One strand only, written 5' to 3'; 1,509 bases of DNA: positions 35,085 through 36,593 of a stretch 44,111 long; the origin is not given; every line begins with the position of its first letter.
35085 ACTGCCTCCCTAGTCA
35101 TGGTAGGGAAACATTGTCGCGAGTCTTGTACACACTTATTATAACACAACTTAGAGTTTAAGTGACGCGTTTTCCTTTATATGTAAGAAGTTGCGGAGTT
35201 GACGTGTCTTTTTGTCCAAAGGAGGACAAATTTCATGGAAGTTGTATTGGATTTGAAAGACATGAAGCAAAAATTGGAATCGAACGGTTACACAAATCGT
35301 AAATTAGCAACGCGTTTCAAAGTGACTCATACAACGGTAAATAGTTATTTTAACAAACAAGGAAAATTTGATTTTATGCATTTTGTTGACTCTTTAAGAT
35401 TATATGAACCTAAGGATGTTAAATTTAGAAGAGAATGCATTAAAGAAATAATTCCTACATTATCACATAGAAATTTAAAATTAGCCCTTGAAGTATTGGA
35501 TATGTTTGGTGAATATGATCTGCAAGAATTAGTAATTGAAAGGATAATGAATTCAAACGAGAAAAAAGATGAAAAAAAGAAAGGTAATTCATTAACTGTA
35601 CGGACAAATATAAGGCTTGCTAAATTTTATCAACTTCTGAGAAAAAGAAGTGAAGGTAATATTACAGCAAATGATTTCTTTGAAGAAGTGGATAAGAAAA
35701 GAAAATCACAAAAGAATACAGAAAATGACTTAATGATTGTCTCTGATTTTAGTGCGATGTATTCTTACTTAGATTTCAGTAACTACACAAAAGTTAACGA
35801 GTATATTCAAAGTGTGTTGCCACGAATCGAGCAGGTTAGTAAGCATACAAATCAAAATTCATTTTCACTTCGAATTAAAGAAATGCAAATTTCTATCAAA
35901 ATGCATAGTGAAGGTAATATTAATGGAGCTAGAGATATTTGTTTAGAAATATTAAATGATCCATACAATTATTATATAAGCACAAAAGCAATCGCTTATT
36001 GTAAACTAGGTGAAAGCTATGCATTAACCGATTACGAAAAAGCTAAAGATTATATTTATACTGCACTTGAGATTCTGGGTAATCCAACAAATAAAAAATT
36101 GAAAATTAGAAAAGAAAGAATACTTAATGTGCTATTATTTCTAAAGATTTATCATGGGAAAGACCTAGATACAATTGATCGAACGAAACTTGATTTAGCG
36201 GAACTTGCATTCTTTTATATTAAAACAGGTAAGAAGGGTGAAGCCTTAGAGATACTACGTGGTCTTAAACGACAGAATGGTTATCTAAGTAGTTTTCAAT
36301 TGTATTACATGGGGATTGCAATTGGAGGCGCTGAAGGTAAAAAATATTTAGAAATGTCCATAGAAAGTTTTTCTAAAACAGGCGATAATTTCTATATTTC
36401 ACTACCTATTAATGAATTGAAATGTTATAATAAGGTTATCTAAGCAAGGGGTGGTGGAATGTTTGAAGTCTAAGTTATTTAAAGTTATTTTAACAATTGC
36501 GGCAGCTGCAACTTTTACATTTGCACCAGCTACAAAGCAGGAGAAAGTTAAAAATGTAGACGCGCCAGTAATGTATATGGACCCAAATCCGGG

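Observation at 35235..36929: Arbitrium-type peptide communication cassette (AimR-like receptor, 46-aa AimP-like pre-peptide ending DPNPGGG, downstream 53-aa ORF) on an episomal phage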

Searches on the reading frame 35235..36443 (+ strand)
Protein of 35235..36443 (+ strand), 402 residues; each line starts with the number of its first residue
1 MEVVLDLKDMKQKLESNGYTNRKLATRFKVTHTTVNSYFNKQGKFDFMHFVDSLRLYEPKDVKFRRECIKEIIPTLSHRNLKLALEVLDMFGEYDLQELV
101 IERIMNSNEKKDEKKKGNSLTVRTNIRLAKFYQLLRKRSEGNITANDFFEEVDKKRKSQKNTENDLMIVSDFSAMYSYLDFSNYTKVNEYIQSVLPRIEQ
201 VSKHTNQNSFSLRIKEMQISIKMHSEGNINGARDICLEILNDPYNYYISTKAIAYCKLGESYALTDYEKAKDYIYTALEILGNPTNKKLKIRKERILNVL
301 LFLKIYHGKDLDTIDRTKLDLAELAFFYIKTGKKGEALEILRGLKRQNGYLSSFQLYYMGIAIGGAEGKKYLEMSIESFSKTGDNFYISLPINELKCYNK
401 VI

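Call 3: search_protein_families(library=pfam, proteins=[window:35235-36443:+], max_evalue=0.1)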
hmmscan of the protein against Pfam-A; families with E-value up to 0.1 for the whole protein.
window:35235-36443:+ (402 aa): 6 families
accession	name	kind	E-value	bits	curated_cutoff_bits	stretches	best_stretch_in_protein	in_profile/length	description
PF22871.2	AimR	-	1.5e-40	139.7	26.7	1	69-396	5-308/309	AimR transcriptional regulator-like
PF14689.11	SPOB_a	-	0.00087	19.3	28.1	1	176-205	31-60/62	Sensor_kinase_SpoOB-type, alpha-helical domain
PF20292.4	MC7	-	0.0019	18.6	27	0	128-158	13-43/69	ABC-three component (ABC-3C) system Middle Component 7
PF01381.28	HTH_3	-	0.0068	16.9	23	1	10-42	1-33/55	Helix-turn-helix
PF17580.7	GBR_NSP5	-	0.034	14.4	25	0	132-185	7-60/176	Group B Rotavirus Non-structural protein 5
PF13613.12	HTH_Tnp_4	-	0.085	12.9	27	0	18-41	19-42/53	Helix-turn-helix of DDE superfamily endonuclease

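Call 4: search_protein_families(library=phrogs, proteins=[window:35235-36443:+], max_evalue=0.1)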
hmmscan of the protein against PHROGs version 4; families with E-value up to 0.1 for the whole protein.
window:35235-36443:+ (402 aa): 4 families
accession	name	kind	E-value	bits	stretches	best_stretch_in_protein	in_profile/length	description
phrog_1728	-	transcription regulation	1.5e-107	360.8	1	7-400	5-378/380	transcriptional regulator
phrog_4779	-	transcription regulation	0.00014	23.3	1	9-78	6-76/98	transcriptional regulator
phrog_20467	-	DNA, RNA and nucleotide metabolism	0.019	15.8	1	8-42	69-102/112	HNH endonuclease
phrog_296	-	integration and excision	0.043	13.5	0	9-41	231-263/626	DNA transposition protein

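Call 30: search_dna_similar(query=window:35235-36443:+, collection=phages, mode=protein, max_rows=40)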
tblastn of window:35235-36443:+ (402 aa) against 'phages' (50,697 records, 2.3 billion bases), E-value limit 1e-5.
Records with a match: 28; places in all: 28; records where one place covers at least 80% of the query: 27.
Best place of each record, by identity: 60-80% 4; <60% 24.
By first word of the organism name: Bacillus 28.
By host as written in the record: Bacillus cereus 7; Bacillus thuringiensis 4; Bacillus anthracis 2; Bacillus thuringiensis subsp. Kurstaki 2; Bacillus thuringiensis serovar tenebrionis strain YBT-1765 2; Bacillus thuringiensis BGSC 4AJ1 2; Bacillus thuringiensis VKM B-83 2; Bacillus cereus N1 1; and 6 more.
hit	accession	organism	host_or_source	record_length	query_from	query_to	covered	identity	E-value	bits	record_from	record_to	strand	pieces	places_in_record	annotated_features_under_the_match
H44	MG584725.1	Bacillus phage BVE2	Bacillus cereus N1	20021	1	402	100%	62.6%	6e-164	515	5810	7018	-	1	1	hypothetical protein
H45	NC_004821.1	Bacillus phage phBC6A52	Bacillus cereus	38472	1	402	100%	61.8%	1e-158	499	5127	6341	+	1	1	helix-turn-helix protein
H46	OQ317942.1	Bacillus phage 0105phi7-2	Bacillus thuringiensis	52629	7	399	98%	60.5%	2e-155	491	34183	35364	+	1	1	AimR-like quorum sensing transcription regulator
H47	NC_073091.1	Bacillus phage 0105phi7-2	Bacillus thuringiensis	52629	7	399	98%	60.5%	2e-155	491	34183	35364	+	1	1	AimR-like quorum sensing transcription regulator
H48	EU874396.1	Bacillus phage IEBH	Bacillus thuringiensis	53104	7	402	99%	45.7%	1e-95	318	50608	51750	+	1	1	helix-turn-helix protein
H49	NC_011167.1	Bacillus phage IEBH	Bacillus thuringiensis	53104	7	402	99%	45.7%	1e-95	318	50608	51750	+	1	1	transcriptional regulator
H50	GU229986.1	Bacillus phage 250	Bacillus cereus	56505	7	402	99%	45.7%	1e-95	318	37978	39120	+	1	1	helix-turn-helix domain protein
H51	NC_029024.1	Bacillus phage 250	Bacillus cereus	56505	7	402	99%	45.7%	1e-95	318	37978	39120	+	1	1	transcriptional regulator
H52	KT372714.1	Bacillus phage vB_BtS_BMBtp16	Bacillus thuringiensis YBT-1518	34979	7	402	99%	28.1%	2e-29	126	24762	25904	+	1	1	DNA-binding protein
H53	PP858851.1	Bacillus phage PHBA67-J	Bacillus cereus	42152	7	391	96%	27.9%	2e-30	129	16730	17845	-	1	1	hypothetical protein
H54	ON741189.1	Bacillus phage vB_BceS_LY4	Bacillus cereus 367-H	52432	7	391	96%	27.7%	9e-25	112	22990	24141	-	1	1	helix-turn-helix transcriptional regulator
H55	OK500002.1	Bacillus phage vB_BanS_Athena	Bacillus anthracis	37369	2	395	98%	26.0%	1e-22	106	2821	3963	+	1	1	aimr transcriptional regulator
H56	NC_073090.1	Bacillus phage vB_BanS_Athena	Bacillus anthracis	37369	2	395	98%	26.0%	1e-22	106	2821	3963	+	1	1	aimr transcriptional regulator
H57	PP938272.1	Bacillus phage PHBA67-T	Bacillus cereus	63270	7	391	96%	26.3%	6e-20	98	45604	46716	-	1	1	hypothetical protein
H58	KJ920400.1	Bacillus phage Waukesha92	Bacillus thuringiensis subsp. Kurstaki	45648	7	391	96%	26.0%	2e-19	97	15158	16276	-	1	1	hypothetical protein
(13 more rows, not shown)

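Call 31: search_solved_structures(query=window:35235-36443:+, max_evalue=1, show_alignments=2)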
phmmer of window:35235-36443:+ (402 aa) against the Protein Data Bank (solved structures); distinct sequences matched with E-value up to 1: 28.
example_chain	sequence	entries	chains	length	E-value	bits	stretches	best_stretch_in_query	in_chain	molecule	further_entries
9y6s_8C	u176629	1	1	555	0.13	14.5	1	127-212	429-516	Dynein regulatory complex subunit 3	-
9f4c_A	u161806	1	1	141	0.26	13.5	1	143-199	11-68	Cytoskeleton-associated protein 5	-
7l1f_A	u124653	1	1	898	0.45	12.8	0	35-73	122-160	RNA-directed RNA polymerase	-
7bw4_A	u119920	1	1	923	0.48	12.7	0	35-73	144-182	RNA-directed RNA polymerase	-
9sao_A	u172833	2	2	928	0.49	12.7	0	35-73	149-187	RNA-directed RNA polymerase nsp12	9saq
9sap_A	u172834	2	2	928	0.49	12.7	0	35-73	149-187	RNA-directed RNA polymerase nsp12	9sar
7eiz_A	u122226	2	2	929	0.49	12.7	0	35-73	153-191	RNA-directed RNA polymerase | RNA-directed RNA polymerase nsp12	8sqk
9ikz_A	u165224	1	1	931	0.49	12.7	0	35-73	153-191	RNA-directed RNA polymerase nsp12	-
6xez_A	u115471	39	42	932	0.49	12.7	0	35-73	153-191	RNA-directed RNA polymerase | Replicase polyprotein 1ab | RNA-directed RNA polymerase nsp12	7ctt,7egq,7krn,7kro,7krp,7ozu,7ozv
6yyt_A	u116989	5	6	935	0.5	12.6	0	35-73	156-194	nsp12 | RNA-directed RNA polymerase nsp12 | SARS-CoV-2 RNA-dependent RNA polymerase nsp12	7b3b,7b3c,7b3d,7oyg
6xqb_A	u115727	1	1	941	0.5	12.6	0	35-73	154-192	RNA-directed RNA polymerase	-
6m71_A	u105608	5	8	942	0.51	12.6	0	35-73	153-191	RNA-directed RNA polymerase | Replicase polyprotein 1ab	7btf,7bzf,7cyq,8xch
7cxm_A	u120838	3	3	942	0.51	12.6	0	35-73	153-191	RNA-directed RNA polymerase | Replicase polyprotein 1ab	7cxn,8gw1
7d4f_A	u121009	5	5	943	0.51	12.6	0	35-73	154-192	RNA-directed RNA polymerase | RNA-directed RNA polymeras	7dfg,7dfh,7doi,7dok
7c2k_A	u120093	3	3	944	0.51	12.6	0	35-73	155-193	RNA-directed RNA polymerase | RNA-directed RNA polymerase nsp12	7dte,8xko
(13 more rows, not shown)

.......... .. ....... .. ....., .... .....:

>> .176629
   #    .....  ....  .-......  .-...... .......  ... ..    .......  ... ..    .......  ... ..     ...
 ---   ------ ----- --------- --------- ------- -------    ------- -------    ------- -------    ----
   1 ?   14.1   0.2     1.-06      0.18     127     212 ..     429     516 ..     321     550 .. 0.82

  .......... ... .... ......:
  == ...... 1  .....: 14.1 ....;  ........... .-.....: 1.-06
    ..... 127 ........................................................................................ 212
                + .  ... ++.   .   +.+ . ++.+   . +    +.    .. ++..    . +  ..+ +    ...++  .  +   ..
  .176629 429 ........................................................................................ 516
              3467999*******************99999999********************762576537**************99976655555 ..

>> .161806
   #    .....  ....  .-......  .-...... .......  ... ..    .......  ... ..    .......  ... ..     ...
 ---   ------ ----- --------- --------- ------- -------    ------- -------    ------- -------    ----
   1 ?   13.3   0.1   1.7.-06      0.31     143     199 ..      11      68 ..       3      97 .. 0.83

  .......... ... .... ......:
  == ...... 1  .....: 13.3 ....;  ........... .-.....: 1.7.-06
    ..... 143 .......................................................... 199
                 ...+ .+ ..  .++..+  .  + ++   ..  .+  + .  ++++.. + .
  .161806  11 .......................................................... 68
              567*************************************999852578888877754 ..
